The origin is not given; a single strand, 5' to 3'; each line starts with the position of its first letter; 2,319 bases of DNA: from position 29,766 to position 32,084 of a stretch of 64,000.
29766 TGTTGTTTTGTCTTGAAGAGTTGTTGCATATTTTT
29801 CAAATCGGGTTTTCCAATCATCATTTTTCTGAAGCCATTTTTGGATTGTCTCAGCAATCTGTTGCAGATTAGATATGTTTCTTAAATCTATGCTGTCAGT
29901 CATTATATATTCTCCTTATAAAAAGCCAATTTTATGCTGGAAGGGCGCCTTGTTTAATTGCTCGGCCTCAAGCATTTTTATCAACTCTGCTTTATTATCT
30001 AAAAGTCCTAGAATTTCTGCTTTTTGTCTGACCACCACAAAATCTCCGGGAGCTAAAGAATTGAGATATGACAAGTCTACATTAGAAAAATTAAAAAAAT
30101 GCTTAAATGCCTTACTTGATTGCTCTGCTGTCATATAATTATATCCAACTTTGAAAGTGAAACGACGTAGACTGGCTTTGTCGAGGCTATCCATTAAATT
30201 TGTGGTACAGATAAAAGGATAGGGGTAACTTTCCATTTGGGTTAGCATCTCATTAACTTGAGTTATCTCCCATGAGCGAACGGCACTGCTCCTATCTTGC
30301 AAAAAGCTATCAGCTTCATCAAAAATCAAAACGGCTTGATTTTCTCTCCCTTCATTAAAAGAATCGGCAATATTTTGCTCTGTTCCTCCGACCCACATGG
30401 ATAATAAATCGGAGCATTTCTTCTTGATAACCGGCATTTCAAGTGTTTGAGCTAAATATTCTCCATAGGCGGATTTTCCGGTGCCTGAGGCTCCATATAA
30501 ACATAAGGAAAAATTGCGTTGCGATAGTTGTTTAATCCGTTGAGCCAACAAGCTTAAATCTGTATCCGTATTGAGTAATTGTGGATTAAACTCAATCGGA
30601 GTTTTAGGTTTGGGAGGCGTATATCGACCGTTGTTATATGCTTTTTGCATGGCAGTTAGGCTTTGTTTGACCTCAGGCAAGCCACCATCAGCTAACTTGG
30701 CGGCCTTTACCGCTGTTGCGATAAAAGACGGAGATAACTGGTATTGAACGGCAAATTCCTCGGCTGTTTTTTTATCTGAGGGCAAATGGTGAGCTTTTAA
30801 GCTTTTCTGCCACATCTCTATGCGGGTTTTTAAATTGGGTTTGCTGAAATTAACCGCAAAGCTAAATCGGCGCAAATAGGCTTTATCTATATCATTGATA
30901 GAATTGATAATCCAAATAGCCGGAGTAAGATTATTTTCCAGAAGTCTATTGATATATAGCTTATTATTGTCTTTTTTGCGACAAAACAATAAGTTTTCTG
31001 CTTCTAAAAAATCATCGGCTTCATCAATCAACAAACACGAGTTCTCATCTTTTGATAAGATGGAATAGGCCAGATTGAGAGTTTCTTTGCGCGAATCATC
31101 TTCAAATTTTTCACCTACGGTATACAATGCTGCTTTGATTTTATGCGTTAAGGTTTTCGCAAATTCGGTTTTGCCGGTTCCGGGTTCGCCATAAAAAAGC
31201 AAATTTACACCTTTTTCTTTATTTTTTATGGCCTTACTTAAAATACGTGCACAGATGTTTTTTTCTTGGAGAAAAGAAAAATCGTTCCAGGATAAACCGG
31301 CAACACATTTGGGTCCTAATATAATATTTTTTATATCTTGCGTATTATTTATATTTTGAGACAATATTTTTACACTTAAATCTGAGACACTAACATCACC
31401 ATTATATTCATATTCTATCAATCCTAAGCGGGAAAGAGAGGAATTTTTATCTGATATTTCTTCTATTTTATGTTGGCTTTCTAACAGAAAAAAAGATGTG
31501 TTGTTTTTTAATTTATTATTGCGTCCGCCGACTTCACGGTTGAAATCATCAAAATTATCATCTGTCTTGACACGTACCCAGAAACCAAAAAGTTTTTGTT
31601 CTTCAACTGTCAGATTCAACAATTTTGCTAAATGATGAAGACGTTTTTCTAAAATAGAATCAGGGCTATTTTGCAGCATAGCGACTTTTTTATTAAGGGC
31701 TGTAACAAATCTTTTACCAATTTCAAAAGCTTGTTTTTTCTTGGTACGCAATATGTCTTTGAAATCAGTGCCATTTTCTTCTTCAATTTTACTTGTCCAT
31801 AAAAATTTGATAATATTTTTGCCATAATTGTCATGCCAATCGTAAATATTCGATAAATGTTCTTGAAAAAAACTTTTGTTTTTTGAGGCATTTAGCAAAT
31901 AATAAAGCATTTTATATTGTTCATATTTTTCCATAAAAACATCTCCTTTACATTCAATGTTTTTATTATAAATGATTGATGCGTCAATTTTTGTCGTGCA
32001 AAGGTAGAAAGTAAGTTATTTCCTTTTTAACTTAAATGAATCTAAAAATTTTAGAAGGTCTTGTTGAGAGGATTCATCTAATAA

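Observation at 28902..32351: XRE regulator / double-AAA+ ATPase / PD-(D/E)xK protein cassette that matches no defence system I can name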

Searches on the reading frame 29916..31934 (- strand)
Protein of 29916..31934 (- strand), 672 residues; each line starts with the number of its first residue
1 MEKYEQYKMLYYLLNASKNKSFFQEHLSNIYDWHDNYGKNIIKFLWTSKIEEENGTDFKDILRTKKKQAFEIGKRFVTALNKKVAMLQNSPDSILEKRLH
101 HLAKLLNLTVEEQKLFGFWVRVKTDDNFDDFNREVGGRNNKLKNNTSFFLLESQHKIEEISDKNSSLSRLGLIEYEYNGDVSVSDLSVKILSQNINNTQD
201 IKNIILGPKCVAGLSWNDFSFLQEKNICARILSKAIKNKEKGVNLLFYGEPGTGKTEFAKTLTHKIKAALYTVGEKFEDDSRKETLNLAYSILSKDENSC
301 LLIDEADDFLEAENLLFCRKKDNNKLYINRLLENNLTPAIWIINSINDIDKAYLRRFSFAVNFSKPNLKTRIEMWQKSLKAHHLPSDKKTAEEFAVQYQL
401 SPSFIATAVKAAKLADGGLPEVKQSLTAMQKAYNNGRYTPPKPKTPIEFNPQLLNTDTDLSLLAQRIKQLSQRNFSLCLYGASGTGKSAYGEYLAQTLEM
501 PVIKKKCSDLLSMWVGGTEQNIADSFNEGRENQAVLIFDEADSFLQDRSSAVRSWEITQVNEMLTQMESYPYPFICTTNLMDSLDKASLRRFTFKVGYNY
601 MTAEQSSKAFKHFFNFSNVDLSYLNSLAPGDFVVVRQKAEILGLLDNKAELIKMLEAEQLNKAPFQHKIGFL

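Call 3: search_protein_families(library=padloc, proteins=[window:29916-31934:-], max_evalue=0.01)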
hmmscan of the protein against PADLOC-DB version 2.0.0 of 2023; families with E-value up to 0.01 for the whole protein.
window:29916-31934:- (672 aa): 10 families
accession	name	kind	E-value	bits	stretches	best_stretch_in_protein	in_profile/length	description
PDLC02196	IetA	-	4.1e-34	116.6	3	473-618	121-269/374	-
PDLC02195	IetA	-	4.2e-26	90.2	2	475-622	138-288/395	-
PDLC04232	IetA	-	5.5e-26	89.8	2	470-623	113-268/330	-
PDLC04231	IetA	-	5.3e-14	50.6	1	476-598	119-244/262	-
PDLC00914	TRIP13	-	9.2e-14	49.6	2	469-620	66-237/302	TRIP13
PDLC03838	DolB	-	5.4e-08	30.5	1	225-270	149-194/375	-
PDLC04140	mad8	-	3.4e-06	24.8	0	237-267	22-52/314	mads_8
PDLC00915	TRIP13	-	5.1e-06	24.1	1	245-270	66-91/302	TRIP13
PDLC01995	RtcR_PspF2--CARF_AAA_HTH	-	5.9e-05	20.4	0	452-494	168-210/481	-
PDLC01994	RtcR_PspF1--CARF_AAA_HTH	-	0.0059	13.7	0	243-268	182-207/468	-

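Call 4: search_protein_families(library=pfam, proteins=[window:29916-31934:-], max_evalue=0.01)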
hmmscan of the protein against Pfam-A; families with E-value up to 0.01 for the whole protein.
window:29916-31934:- (672 aa): 24 families
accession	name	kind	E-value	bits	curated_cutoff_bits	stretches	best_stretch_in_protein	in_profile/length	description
PF00004.35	AAA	-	6.8e-35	120.8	21.2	2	477-596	1-127/131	ATPase family associated with various cellular activities (AAA)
PF00910.28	RNA_helicase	-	9.2e-10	39.4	21.5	1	477-575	1-83/105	RNA helicase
PF13401.12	AAA_22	-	1.3e-08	35.6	27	0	245-267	8-30/130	AAA domain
PF13191.12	AAA_16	-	7.1e-08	33.6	32.6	0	458-518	7-73/167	AAA ATPase domain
PF14532.12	Sigma54_activ_2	-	5e-07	30.5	25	0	462-547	9-84/138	Sigma-54 interaction domain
PF07728.20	AAA_5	-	7.4e-07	29.7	22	1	244-273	1-31/139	AAA domain (dynein-related subfamily)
PF13238.12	AAA_18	-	5e-06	27.4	29.4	0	248-373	4-109/128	AAA domain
PF20720.3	nSTAND3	-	1.2e-05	25.5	27.2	0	233-357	8-122/155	Novel STAND NTPase 3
PF12775.13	AAA_7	-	2e-05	24.7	25.8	0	240-271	31-62/181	P-loop containing dynein motor region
PF00158.32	Sigma54_activat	-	2.3e-05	24.6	20.2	0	225-265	5-45/168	Sigma-54 interaction domain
PF05673.19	DUF815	-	2.3e-05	24.1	23.8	0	238-269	49-80/249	Protein of unknown function (DUF815)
PF02367.23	TsaE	-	3.2e-05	24.3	26.6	0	234-267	13-46/128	Threonylcarbamoyl adenosine biosynthesis protein TsaE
PF25201.1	nSTAND6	-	3.7e-05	24.2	27.7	0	462-501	7-45/148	Novel STAND NTPase 6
PF13479.12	AAA_24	-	3.9e-05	24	27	0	242-264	2-24/195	AAA domain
PF13207.12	AAA_17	-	5.9e-05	23.8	27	0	248-307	1-62/136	AAA domain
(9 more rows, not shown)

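Call 5: search_protein_families(library=ncbifam, proteins=[window:29916-31934:-], max_evalue=0.01)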
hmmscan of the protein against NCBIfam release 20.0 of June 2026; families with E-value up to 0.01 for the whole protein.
window:29916-31934:- (672 aa): 30 families (the best 25 are shown)
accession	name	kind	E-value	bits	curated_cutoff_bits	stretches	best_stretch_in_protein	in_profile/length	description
NF042959.1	IteA_antiphage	equivalog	5.4e-28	98.2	510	3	475-615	126-269/367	anti-phage ATPase IteA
NF041006.2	cell_div_CdvC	equivalog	1.5e-13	50.4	650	2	478-625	138-300/370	cell division protein CdvC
TIGR01243.1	CDC48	subfamily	1.5e-13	50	802.65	1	478-591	491-610/733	CDC48 family AAA ATPase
NF003069.1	PRK03992.1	subfamily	4.8e-11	42.4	500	2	478-590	169-289/379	proteasome-activating nucleotidase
NF003229.0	PRK04195.1-5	equivalog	7.3e-11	41.4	280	1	224-384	25-183/413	replication factor C large subunit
TIGR01242.2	TIGR01242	subfamily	3e-10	39.6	500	2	478-592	152-274/362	proteasome-activating nucleotidase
TIGR01241.2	FtsH_fam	equivalog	3e-09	36.2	600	1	479-591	200-320/598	ATP-dependent zinc metalloprotease FtsH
NF047747.1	PrtsmActNtasePan2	equivalog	3.2e-09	36.5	700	1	478-594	189-313/397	proteasome-activating nucleotidase Pan2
NF047748.1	PrtsmActNtasePan1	equivalog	3.4e-09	36.2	750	1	477-594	185-310/405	proteasome-activating nucleotidase Pan1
NF005992.0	PRK08116.1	subfamily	2e-07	30.5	189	1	226-262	98-134/269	hypothetical protein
TIGR02928.1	TIGR02928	subfamily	2.8e-07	29.7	181.3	1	229-275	28-73/366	orc1/cdc6 family replication initiation protein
NF008004.0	PRK10733.1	equivalog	5.9e-07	27.8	1008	1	478-594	189-313/644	ATP-dependent zinc metalloprotease FtsH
TIGR03689.1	pup_AAA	equivalog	3e-06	26.2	504.75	1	479-568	221-326/512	proteasome ATPase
NF047793.1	ResRegPgtA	equivalog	3.9e-06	26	650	0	449-497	138-186/414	two-component system response regulator PgtA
NF005304.0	PRK06835.1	equivalog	5.5e-06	25.7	215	1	235-266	175-207/330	ATP-binding protein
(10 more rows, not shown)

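Call 15: find_homologous_proteins(query=window:29916-31934:-)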
Query window:29916-31934:- (672 aa): 1563 proteins with E <= 0.001 among 8000 candidates; the best 120 are listed.
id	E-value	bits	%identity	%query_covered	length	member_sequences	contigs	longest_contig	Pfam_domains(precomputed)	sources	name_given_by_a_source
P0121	0.0e+0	1443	96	100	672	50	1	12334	PF00910.29,PF00004.36,PF13401.13,PF13238.13,PF05673.20,PF14532.13,PF07728.21,PF20720.4,PF13191.13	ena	-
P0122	0.0e+0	1209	80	100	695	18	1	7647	PF25201.1,PF13521.13,PF13207.13,PF00910.29,PF00004.36,PF13401.13,PF13238.13,PF07728.21,PF25199.2,PF20720.4,PF13191.13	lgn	-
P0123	0.0e+0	1195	80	100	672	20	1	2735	PF13521.13,PF13207.13,PF00910.29,PF00004.36,PF13401.13,PF13238.13,PF05673.20,PF05496.19,PF07728.21,PF20720.4,PF13191.13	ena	-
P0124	0.0e+0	1168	77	100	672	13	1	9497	PF24883.3,PF00910.29,PF00004.36,PF13401.13,PF13238.13,PF14532.13,PF07728.21,PF20720.4,PF13191.13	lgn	-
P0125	0.0e+0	1164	77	100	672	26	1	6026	PF13521.13,PF13207.13,PF00910.29,PF00004.36,PF13401.13,PF13238.13,PF14532.13,PF07728.21,PF20720.4,PF13191.13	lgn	-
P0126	0.0e+0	1149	76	100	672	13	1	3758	PF00004.36,PF13401.13,PF13238.13,PF14532.13,PF07728.21,PF13191.13,PF25201.1,PF02367.24,PF13521.13,PF13207.13,PF00910.29,PF20720.4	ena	-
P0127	0.0e+0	1143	75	100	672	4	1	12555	PF00910.29,PF00004.36,PF13401.13,PF13238.13,PF07728.21,PF27394.1,PF20720.4,PF13191.13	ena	-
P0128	0.0e+0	1111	74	100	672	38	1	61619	PF00004.36,PF13401.13,PF13238.13,PF14532.13,PF07728.21,PF13191.13,PF24883.3,PF02367.24,PF13521.13,PF13207.13,PF00910.29,PF20720.4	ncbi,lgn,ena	-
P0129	0.0e+0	1091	73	100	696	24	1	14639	PF00910.29,PF00004.36,PF13401.13,PF13238.13,PF07728.21,PF20720.4,PF13191.13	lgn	-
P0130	0.0e+0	1087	72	100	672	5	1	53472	PF13521.13,PF13207.13,PF00910.29,PF00004.36,PF13401.13,PF13238.13,PF14532.13,PF07728.21,PF20720.4,PF13191.13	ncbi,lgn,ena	-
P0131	0.0e+0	1084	72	100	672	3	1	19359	PF12775.14,PF13521.13,PF13207.13,PF00910.29,PF00004.36,PF13401.13,PF13238.13,PF05673.20,PF07728.21,PF20720.4,PF13191.13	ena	-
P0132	0.0e+0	1081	71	100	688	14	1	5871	PF24883.3,PF13521.13,PF13207.13,PF00910.29,PF00004.36,PF13401.13,PF13238.13,PF05673.20,PF07728.21,PF20720.4,PF13191.13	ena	-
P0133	0.0e+0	1065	71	100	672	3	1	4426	PF13521.13,PF13207.13,PF00910.29,PF00004.36,PF13401.13,PF13238.13,PF05496.19,PF07728.21,PF13191.13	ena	-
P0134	0.0e+0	1054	70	100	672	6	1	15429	PF00158.33,PF02367.24,PF13207.13,PF00910.29,PF00004.36,PF13401.13,PF13238.13,PF14532.13,PF07728.21,PF13191.13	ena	-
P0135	0.0e+0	1051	70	100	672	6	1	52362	PF13479.13,PF00910.29,PF00004.36,PF13401.13,PF13238.13,PF07728.21,PF13191.13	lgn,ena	-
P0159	3.2e-200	685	50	100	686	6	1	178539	PF13479.13,PF00158.33,PF02367.24,PF00910.29,PF00004.36,PF13401.13,PF13238.13,PF05673.20,PF14532.13,PF07728.21,PF13191.13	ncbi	-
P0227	4.4e-155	536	42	99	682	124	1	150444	PF13521.13,PF13671.13,PF00910.29,PF00004.36,PF13401.13,PF13238.13,PF05496.19,PF07728.21,PF13191.13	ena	-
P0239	8.2e-136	472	39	99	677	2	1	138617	PF13173.13,PF06068.20,PF01443.25,PF00004.36,PF13401.13,PF13238.13,PF05673.20,PF05496.19,PF07728.21,PF13191.13,PF13479.13,PF25201.1,PF24883.3,PF02367.24,PF13521.13,PF13207.13,PF00910.29,PF20720.4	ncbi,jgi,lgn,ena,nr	ncbi:MAG: ATP-binding protein [Betaproteobacteria bacterium]|nr:ATP-binding protein [Betaproteobacte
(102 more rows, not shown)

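Call 24: find_encoding_contigs(protein=P0159, flank=7000, max_places=2)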
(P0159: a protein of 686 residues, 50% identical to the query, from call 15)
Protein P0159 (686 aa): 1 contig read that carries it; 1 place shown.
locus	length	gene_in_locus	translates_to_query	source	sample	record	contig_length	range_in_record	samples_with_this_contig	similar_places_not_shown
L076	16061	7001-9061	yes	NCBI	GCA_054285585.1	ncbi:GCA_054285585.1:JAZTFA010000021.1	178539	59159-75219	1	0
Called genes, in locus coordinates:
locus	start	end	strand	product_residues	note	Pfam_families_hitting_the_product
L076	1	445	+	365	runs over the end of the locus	PF00535:Glycos_transf_2, PF10111:Glyco_tranf_2_2, PF13641:Glyco_tranf_2_3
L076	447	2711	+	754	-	PF00535:Glycos_transf_2, PF13641:Glyco_tranf_2_3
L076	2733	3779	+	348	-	PF00733:Asn_synthase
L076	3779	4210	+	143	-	PF01467:CTP_transf_like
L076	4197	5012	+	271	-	PF05704:Caps_synth, PF04488:Gly_transf_sug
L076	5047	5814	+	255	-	PF02585:PIG-L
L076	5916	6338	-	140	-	-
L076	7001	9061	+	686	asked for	PF05673:DUF815 (faint), PF00158:Sigma54_activat (faint), PF02367:TsaE (faint), PF13191:AAA_16 (faint), PF14532:Sigma54_activ_2 (faint), PF00004:AAA, PF00910:RNA_helicase (faint), PF00004:AAA, +4 more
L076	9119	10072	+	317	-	PF13280:WYL, PF25583:WCX (weak)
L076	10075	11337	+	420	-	-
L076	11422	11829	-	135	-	PF13606:Ank_3 (faint), PF00023:Ank (faint), PF13637:Ank_4 (faint), PF12796:Ank_2 (weak)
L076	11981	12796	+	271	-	-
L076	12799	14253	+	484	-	PF01930:Cas_Cas4 (faint), PF11074:DUF2779, PF13482:RNase_H_2 (weak)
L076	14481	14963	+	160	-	-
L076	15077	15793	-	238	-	-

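Call 25: find_encoding_contigs(protein=P0239, flank=7000, max_places=2)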
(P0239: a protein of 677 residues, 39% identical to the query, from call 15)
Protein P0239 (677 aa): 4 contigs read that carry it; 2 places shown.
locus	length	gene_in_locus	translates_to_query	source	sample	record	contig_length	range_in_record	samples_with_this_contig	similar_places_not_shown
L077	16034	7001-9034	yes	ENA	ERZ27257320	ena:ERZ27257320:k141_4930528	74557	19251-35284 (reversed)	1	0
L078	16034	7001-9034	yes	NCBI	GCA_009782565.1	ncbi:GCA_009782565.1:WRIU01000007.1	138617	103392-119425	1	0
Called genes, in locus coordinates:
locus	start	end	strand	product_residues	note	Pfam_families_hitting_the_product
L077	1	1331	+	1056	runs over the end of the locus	PF00873:ACR_tran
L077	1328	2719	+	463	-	PF02321:OEP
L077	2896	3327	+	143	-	PF21157:DksA_N, PF01258:zf-dskA_traR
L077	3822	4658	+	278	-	PF00494:SQS_PSY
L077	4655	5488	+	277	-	PF00494:SQS_PSY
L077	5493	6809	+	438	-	PF00070:Pyr_redox (faint), PF01266:DAO, PF01593:Amino_oxidase, PF01946:Thi4 (faint), PF03486:HI0933_like (faint), PF07992:Pyr_redox_2 (weak), PF12831:FAD_oxidored (faint), PF13450:NAD_binding_8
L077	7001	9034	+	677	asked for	PF13173:AAA_14 (faint), PF05673:DUF815 (faint), PF02367:TsaE (faint), PF05496:RuvB_N (faint), PF13191:AAA_16 (faint), PF00004:AAA, PF00910:RNA_helicase (faint), PF00004:AAA, +11 more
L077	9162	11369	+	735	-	PF03235:GmrSD_N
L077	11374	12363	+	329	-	PF13280:WYL, PF25583:WCX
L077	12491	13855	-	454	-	PF13439:Glyco_transf_4, PF13579:Glyco_trans_4_4, PF00534:Glycos_transf_1, PF13692:Glyco_trans_1_4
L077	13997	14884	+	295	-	PF08543:Phos_pyr_kin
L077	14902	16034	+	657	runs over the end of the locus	PF13667:ThiC-associated, PF01964:ThiC_Rad_SAM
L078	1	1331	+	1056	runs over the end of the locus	PF00873:ACR_tran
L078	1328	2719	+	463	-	PF02321:OEP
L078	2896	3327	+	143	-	PF21157:DksA_N, PF01258:zf-dskA_traR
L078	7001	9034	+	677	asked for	PF13173:AAA_14 (faint), PF05673:DUF815 (faint), PF02367:TsaE (faint), PF05496:RuvB_N (faint), PF13191:AAA_16 (faint), PF00004:AAA, PF00910:RNA_helicase (faint), PF00004:AAA, +11 more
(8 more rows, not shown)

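Call 26: find_encoding_contigs(protein=P0227, flank=7000, max_places=2)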
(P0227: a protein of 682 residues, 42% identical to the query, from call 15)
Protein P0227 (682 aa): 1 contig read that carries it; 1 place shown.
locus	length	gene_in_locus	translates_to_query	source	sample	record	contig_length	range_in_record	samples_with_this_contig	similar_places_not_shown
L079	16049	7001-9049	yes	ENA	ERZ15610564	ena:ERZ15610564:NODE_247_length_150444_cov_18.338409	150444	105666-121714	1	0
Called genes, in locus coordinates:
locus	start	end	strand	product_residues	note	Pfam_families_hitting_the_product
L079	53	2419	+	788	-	PF09972:DUF2207, PF20990:DUF2207_C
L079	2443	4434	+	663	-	PF02518:HATPase_c, PF00204:DNA_gyraseB, PF01751:Toprim, PF00986:DNA_gyraseB_C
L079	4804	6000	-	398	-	PF12706:Lactamase_B_2, PF07521:RMMBL (weak)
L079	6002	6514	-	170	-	PF00929:RNase_T, PF01612:DNA_pol_A_exo1 (faint)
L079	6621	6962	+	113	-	-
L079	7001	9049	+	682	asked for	PF00910:RNA_helicase (faint), PF07728:AAA_5 (faint), PF13671:AAA_33 (faint), PF05496:RuvB_N (faint), PF13191:AAA_16 (faint), PF13401:AAA_22 (faint), PF00004:AAA, PF00004:AAA, +2 more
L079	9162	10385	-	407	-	-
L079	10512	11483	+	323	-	PF13280:WYL, PF25583:WCX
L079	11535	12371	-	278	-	PF02384:N6_Mtase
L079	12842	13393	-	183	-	-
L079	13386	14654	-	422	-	PF13175:AAA_15, PF13476:AAA_23 (weak), PF13304:AAA_21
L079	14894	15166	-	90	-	PF18035:Bap31_Bap29_C (weak)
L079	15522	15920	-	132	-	PF01076:Mob_Pre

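Call 29: find_related_loci(query=A2, collection=metagenome_contigs, flank=8000)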
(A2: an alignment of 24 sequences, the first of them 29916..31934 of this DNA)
Query A2 (672 aa) in metagenome_contigs; peptide patterns used: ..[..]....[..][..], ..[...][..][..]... (x = any residue, [..] = any of these).
600 stretches matched a pattern (row limit reached: there are more); 584 encode a relative of the query (tblastn E <= 1e-3); the best 80 are kept; 80 distinct loci.
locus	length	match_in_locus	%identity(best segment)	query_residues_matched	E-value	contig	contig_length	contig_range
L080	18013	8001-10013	72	1-672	0e+0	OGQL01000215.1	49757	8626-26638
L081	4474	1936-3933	49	4-672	0e+0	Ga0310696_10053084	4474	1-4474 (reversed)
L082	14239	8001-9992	47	1-671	0e+0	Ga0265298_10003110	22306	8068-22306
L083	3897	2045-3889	48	2-607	1e-176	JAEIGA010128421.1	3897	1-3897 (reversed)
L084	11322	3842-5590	48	96-671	3e-158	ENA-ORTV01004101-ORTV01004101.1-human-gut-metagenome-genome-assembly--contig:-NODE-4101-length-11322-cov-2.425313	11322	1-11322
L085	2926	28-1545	45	163-671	2e-136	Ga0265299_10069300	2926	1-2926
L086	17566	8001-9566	43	153-672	9e-130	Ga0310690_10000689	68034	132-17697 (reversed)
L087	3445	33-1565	45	156-671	4e-134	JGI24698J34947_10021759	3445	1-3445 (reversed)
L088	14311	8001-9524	44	171-671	1e-129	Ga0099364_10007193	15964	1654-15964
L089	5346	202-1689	45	171-671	9e-130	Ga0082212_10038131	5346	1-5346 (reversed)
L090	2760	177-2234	38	2-671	1e-135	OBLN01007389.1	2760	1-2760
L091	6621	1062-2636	44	147-671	3e-128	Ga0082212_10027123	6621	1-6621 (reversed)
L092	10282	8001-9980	34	30-671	1e-127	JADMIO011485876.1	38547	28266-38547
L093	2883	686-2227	44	160-671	6e-132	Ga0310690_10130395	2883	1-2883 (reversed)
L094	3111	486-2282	39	75-671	7e-131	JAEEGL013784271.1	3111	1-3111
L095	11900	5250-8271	41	102-672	9e-126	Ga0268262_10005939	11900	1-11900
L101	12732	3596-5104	44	178-671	8e-123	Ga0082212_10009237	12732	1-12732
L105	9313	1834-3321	43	189-671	1e-119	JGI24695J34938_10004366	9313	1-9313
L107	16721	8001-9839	36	81-671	7e-118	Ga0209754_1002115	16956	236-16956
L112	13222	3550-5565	34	3-671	4e-115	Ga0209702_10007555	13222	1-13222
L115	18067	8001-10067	35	1-671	4e-114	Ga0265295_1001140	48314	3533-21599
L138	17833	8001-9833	36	80-672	6e-105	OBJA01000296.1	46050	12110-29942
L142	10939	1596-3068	38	189-671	2e-103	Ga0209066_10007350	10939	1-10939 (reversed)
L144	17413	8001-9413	40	205-671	8e-103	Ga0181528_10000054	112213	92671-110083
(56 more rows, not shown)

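Call 34: search_protein_families(library=pfam, proteins=[L138:5082-6560:-, L105:5490-6200:+, L107:11740-12459:-, L112:10074-13220:-, L095:10032-11900:-, L101:7590-8336:+, L112:7894-8793:-, L115:12921-13934:+, L144:12355-14247:+, L142:4836-6128:+], max_evalue=0.001)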
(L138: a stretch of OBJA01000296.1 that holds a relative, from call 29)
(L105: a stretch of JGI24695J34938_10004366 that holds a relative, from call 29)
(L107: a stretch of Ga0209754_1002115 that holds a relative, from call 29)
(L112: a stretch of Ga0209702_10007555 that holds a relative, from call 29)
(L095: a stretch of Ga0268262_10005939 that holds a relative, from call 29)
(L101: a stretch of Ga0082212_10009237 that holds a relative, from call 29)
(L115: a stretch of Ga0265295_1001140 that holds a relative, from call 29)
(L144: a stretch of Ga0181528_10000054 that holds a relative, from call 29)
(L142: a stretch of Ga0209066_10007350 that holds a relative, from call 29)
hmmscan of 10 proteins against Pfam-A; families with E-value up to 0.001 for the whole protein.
L138:5082-6560:- (492 aa): 2 families
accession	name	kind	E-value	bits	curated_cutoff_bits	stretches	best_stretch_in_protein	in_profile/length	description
PF11074.14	DUF2779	-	1e-42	145.8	23.3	1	294-419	1-126/126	Domain of unknown function(DUF2779)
PF01930.23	Cas_Cas4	-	2.3e-05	25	22.7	0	100-222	54-159/160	Domain of unknown function DUF83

L105:5490-6200:+ (236 aa): 6 families
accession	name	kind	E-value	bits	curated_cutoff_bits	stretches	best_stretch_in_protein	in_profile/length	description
PF13637.12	Ank_4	-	6.5e-12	45.8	22.7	1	115-154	1-40/50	Ankyrin repeats (many copies)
PF00023.36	Ank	-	8.3e-12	45.1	21.1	1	112-141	3-32/33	Ankyrin repeat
PF12796.13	Ank_2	-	1.1e-11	45.5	27.3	1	82-159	2-75/90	Ankyrin repeats (3 copies)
PF13857.12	Ank_5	-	2e-08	34.9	27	1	101-151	7-56/56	Ankyrin repeats (many copies)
PF13606.12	Ank_3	-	1.1e-07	31.9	22.3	0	112-139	3-30/30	Ankyrin repeat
PF23745.1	ANK_LRRK2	-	0.00036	20.8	27.5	0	117-143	37-63/130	LRRK2 ANK repeat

L107:11740-12459:- (239 aa): 0 families

L112:10074-13220:- (1048 aa): 7 families
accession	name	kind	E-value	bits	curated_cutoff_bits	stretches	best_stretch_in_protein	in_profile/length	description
PF00580.27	UvrD-helicase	-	9.7e-47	160.3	23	1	2-395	18-268/271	UvrD/REP helicase N-terminal domain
PF13245.12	AAA_19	-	4.1e-15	56.6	25.1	1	2-382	16-133/134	AAA domain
PF13361.12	UvrD_C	-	1.2e-06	28.6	25.6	1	687-786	285-347/350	UvrD-like helicase C-terminal domain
PF13538.12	UvrD_C_2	-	1.6e-05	25.1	27.4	0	761-784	25-51/52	UvrD-like helicase C-terminal domain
PF12705.13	PDDEXK_1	-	3.7e-05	24.2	22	1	907-1022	36-173/247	PD-(D/E)XK nuclease superfamily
PF13604.12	AAA_30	-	8.5e-05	22.8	27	0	336-378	85-128/191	AAA domain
PF01443.25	Viral_helicase1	-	0.00092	19.5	21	0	340-378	60-97/228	Viral superfamily 1 RNA helicase core domain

L095:10032-11900:- (622 aa): 2 families
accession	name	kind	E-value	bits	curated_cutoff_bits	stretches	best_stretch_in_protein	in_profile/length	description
PF07733.18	DNA_pol3_alpha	-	2.1e-34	119.8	23.9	1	99-307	2-209/260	Bacterial DNA polymerase III alpha NTPase domain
PF17657.6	DNA_pol3_finger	-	5.4e-31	107.6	22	1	376-535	1-138/166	Bacterial DNA polymerase III alpha subunit finger domain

L101:7590-8336:+ (248 aa): 3 families
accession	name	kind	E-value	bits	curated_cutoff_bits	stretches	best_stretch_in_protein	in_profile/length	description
PF01706.21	FliG_C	-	2.5e-34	118.2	23.3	1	107-211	2-106/108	FliG C-terminal domain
PF14841.11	FliG_M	-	1.2e-11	45.1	25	1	7-51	8-52/76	FliG middle domain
PF03448.22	MgtE_N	-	2.1e-05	25.4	25.9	0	130-181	47-98/102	MgtE intracellular N domain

L112:7894-8793:- (299 aa): 1 family
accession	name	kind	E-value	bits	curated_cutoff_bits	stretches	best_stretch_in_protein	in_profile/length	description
PF00149.33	Metallophos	-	2.1e-08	35.3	21.5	1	9-215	3-159/191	Calcineurin-like phosphoesterase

L115:12921-13934:+ (337 aa): 1 family
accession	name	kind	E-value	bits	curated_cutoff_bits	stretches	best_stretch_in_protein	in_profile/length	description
PF03747.19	ADP_ribosyl_GH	-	2.9e-64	217.9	26.2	1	18-279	1-287/287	ADP-ribosylglycohydrolase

L144:12355-14247:+ (630 aa): 0 families

L142:4836-6128:+ (430 aa): 0 families
